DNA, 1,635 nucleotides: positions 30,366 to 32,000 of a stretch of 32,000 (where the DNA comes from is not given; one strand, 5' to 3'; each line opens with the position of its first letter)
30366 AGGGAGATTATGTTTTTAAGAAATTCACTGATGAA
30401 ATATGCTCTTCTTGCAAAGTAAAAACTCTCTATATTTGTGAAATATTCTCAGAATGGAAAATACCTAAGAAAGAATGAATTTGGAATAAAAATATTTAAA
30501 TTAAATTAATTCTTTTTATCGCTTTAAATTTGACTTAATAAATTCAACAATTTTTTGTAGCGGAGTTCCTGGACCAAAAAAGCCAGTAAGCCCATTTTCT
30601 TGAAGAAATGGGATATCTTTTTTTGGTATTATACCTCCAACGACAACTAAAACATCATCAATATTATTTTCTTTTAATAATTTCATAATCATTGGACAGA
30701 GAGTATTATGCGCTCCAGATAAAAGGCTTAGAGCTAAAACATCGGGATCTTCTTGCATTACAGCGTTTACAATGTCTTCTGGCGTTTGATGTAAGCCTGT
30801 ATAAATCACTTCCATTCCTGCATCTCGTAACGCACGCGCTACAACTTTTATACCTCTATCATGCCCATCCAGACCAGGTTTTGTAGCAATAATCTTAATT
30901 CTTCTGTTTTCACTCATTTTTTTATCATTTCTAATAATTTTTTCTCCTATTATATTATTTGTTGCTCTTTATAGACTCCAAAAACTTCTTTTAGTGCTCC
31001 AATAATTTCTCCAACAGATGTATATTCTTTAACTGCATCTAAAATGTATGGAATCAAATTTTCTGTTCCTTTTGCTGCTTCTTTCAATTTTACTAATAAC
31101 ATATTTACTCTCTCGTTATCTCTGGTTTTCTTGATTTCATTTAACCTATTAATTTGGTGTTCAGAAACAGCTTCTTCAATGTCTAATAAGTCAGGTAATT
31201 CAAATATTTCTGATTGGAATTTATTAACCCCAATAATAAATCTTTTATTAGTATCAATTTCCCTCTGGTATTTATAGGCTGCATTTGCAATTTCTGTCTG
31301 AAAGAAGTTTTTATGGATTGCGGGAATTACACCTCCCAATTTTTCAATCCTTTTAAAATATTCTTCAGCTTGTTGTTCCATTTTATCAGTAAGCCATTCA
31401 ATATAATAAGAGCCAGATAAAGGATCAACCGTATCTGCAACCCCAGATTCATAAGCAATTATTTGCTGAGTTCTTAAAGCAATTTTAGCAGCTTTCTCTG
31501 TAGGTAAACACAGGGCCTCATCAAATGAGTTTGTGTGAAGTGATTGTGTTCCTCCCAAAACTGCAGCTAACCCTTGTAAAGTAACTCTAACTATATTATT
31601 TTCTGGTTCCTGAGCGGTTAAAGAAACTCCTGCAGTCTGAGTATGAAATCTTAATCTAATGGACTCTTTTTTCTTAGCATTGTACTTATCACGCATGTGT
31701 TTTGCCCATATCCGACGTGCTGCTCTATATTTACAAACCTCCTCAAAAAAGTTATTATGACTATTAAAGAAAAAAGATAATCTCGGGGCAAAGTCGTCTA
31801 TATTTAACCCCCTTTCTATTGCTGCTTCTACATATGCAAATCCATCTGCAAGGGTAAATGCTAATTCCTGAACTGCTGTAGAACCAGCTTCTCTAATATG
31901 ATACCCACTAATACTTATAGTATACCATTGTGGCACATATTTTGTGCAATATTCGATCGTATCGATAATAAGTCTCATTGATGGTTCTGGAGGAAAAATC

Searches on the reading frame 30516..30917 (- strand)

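Call 9: search_protein_families(library=pfam, proteins=[window:30516-30917:-])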
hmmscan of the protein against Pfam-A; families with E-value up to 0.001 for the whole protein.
window:30516-30917:- (133 aa): 1 family
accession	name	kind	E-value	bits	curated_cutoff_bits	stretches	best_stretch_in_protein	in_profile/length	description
PF02310.24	B12-binding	-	1.7e-25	89.6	32.1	1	8-118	2-114/121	B12 binding domain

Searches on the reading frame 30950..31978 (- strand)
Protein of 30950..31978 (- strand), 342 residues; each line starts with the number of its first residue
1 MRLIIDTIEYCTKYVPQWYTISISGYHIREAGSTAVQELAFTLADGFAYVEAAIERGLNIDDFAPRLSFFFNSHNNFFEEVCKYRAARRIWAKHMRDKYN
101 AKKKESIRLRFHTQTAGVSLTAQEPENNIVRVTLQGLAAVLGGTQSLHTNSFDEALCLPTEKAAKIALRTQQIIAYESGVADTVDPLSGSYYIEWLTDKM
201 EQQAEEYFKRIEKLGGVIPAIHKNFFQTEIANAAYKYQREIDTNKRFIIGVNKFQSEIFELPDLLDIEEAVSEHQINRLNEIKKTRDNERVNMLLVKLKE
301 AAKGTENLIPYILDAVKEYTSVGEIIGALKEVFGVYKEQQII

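Call 9: search_protein_families(library=pfam, proteins=[window:30950-31978:-])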
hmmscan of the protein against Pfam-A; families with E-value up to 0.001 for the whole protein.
window:30950-31978:- (342 aa): 1 family
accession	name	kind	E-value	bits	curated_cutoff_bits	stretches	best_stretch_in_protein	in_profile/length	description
PF01642.28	MM_CoA_mutase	-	1.2e-144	483.1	22.1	1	1-334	181-512/512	Methylmalonyl-CoA mutase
